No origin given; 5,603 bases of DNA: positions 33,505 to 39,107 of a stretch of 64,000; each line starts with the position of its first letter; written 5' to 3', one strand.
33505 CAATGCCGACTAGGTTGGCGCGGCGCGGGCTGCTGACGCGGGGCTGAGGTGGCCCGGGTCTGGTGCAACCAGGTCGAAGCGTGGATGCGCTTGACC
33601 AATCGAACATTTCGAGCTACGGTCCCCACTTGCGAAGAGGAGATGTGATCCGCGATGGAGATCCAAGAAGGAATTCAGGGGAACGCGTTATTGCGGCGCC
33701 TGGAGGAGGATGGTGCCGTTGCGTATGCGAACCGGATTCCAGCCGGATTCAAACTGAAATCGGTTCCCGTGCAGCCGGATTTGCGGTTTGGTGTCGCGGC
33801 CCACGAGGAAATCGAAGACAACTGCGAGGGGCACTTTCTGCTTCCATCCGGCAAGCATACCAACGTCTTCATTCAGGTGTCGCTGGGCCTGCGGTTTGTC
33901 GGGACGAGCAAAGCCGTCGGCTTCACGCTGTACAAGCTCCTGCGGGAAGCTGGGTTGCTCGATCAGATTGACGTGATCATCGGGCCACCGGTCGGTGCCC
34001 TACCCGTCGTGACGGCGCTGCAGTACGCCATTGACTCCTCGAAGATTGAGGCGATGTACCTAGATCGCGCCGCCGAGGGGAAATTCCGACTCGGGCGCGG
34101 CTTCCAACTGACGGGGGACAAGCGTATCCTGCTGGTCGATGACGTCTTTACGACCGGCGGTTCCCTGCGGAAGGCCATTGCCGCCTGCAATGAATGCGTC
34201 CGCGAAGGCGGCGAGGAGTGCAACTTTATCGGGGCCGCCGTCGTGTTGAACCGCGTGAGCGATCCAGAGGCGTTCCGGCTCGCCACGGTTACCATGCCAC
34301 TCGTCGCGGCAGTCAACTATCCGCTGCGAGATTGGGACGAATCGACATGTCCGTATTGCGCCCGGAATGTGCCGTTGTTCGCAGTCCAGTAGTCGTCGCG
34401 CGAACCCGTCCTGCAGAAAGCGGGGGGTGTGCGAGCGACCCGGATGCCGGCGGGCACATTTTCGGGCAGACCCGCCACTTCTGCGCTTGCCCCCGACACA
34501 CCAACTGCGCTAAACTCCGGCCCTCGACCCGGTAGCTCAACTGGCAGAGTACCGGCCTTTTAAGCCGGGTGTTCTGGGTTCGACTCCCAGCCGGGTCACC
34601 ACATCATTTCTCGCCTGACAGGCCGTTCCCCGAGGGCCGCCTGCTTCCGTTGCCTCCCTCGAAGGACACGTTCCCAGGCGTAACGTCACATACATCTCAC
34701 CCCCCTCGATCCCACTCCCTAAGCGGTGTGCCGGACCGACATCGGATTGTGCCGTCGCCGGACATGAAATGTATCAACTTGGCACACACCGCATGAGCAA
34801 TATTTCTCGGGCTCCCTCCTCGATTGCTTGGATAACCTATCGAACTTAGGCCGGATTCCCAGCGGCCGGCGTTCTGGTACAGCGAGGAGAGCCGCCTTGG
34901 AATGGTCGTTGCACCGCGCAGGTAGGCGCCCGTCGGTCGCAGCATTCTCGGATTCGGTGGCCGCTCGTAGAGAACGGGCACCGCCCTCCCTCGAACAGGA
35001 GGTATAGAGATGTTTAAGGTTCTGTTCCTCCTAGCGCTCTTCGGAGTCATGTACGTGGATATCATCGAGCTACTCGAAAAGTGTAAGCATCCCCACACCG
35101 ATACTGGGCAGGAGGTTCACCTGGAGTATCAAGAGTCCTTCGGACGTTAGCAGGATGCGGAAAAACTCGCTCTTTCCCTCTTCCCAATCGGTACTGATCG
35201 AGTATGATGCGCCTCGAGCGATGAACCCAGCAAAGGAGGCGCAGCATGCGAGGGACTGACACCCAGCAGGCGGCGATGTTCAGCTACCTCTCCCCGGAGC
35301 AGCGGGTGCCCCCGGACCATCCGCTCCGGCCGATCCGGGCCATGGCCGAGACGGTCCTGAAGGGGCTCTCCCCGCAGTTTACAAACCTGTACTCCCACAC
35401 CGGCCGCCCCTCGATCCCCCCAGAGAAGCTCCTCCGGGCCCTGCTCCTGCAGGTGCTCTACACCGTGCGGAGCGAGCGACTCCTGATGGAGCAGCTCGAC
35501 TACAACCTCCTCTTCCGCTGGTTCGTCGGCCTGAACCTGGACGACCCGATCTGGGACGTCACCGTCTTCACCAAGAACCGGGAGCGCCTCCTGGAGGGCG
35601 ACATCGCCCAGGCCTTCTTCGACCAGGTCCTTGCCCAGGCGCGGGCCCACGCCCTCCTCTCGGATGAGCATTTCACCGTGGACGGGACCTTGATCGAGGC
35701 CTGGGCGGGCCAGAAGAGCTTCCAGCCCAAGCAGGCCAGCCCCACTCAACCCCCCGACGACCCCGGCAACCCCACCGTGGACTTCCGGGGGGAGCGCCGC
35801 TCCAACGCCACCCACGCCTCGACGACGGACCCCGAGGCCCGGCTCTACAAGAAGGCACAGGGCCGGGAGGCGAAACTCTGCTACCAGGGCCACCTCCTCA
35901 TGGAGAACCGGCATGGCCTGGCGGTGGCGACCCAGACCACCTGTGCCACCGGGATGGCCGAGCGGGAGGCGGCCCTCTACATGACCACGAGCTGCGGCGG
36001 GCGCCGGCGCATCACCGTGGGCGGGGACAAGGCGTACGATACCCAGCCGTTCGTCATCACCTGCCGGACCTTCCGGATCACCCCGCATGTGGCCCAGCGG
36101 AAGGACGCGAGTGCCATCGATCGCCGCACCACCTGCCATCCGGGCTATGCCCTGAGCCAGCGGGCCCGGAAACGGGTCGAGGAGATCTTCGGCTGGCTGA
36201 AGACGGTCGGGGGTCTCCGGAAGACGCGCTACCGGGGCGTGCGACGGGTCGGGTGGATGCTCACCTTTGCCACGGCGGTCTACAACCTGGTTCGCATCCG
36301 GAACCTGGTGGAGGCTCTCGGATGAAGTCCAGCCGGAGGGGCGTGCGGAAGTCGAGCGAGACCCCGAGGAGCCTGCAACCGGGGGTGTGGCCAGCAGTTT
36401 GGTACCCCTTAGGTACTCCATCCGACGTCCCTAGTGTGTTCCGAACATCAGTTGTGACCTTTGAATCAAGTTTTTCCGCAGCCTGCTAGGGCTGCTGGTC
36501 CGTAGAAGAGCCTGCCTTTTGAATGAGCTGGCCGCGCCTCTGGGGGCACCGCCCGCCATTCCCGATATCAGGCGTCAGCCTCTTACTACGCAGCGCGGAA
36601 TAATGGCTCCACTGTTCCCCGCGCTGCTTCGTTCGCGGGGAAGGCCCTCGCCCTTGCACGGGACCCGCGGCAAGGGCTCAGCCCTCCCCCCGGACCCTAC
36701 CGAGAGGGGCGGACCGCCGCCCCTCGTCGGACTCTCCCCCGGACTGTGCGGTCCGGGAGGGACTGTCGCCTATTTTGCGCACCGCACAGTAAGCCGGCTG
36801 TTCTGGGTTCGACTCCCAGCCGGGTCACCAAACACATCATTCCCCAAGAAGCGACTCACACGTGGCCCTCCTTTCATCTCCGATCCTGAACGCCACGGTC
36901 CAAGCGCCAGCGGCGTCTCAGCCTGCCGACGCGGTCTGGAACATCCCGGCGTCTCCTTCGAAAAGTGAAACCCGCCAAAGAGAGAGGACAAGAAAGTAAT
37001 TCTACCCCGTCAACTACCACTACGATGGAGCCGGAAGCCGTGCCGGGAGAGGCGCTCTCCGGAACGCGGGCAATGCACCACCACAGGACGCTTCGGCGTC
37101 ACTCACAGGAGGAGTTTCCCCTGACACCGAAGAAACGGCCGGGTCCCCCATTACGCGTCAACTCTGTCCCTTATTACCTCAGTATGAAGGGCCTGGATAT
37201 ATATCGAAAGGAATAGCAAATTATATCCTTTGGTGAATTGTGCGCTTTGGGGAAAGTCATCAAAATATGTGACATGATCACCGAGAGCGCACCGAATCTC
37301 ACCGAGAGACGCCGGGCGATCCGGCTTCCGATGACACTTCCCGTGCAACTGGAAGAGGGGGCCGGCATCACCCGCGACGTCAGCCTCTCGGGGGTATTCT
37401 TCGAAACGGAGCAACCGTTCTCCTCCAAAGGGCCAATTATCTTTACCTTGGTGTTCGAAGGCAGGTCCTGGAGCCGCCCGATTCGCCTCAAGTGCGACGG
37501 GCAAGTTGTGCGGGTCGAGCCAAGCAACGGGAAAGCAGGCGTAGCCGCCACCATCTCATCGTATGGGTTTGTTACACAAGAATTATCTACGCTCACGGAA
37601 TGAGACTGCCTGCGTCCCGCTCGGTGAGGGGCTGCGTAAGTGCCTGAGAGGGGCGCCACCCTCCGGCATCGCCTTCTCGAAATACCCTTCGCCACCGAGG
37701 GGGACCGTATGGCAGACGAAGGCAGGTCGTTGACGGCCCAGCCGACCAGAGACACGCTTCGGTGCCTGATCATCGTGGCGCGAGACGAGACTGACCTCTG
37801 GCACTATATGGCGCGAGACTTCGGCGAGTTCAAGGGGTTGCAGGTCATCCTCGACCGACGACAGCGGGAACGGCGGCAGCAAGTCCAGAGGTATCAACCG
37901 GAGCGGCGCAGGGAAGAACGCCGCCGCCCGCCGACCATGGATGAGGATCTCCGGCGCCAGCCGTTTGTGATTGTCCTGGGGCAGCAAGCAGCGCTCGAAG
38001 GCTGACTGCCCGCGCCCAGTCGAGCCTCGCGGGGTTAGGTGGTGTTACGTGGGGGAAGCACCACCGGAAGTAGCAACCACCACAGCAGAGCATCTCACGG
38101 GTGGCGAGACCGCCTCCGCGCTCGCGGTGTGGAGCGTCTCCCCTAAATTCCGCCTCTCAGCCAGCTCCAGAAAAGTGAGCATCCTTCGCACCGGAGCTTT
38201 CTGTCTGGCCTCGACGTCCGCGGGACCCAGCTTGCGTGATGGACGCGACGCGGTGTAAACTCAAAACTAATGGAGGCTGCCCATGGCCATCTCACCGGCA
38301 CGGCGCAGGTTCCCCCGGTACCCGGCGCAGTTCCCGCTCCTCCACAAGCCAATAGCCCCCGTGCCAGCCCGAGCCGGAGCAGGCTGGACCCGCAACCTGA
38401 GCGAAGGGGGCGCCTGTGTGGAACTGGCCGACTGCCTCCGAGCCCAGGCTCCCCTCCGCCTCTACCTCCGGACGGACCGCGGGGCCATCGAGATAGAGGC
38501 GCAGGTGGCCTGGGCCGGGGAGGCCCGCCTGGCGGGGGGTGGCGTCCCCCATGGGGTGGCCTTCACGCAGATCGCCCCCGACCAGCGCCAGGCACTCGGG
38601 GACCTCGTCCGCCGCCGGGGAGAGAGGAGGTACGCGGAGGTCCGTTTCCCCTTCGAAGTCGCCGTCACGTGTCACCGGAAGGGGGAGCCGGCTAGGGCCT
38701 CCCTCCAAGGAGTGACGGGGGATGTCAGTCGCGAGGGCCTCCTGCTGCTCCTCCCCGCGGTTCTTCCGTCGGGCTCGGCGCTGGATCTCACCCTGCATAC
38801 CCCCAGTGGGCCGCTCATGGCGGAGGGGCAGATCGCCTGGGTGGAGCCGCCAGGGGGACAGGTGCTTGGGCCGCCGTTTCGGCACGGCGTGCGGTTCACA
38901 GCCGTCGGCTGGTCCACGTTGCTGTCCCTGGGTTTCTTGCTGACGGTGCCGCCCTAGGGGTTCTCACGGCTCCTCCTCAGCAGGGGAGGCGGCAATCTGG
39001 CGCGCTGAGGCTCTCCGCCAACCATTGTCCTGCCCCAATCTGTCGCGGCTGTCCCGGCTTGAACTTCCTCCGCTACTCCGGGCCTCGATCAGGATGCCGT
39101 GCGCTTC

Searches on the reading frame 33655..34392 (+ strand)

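Call 52: search_protein_families(library=pfam, max_evalue=0.00001, proteins=[window:33655-34392:+])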
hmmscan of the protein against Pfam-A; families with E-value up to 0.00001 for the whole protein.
window:33655-34392:+ (245 aa): 1 family
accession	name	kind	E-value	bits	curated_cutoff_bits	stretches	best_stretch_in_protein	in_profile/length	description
PF00156.33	Pribosyltran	-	9.5e-08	32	26.3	1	87-198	14-124/158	Phosphoribosyl transferase domain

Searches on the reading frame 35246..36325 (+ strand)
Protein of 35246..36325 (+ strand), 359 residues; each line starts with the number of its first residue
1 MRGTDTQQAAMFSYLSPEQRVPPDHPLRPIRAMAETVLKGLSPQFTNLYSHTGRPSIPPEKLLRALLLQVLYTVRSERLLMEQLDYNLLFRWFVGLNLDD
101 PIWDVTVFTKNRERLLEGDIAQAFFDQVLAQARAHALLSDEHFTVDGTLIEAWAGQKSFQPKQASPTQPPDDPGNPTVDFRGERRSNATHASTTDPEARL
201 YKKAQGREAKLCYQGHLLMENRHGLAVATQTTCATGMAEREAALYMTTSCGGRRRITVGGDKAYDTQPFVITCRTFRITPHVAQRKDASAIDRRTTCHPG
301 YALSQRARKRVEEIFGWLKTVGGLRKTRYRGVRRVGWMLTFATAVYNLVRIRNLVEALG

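Call 52: search_protein_families(library=pfam, max_evalue=0.00001, proteins=[window:35246-36325:+])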
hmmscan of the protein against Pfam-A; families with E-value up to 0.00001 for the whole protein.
window:35246-36325:+ (359 aa): 3 families
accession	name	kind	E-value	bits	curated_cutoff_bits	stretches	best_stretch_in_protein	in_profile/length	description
PF05598.16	DUF772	-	9.9e-25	86.8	23.1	1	53-128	1-74/74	Transposase domain (DUF772)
PF01609.27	DDE_Tnp_1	-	6.2e-11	42.9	23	1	188-348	11-200/200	Transposase DDE domain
PF13751.12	DDE_Tnp_1_6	-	3.9e-07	30.8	25.1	1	274-351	49-124/125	Transposase DDE domain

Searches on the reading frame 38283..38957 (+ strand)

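Call 52: search_protein_families(library=pfam, max_evalue=0.00001, proteins=[window:38283-38957:+])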
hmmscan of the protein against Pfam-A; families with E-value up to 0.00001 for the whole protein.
window:38283-38957:+ (224 aa): 1 family
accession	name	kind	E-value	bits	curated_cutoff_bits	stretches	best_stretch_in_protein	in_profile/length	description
PF07238.19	PilZ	-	7.4e-23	81.3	22.5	2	7-110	2-101/102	PilZ domain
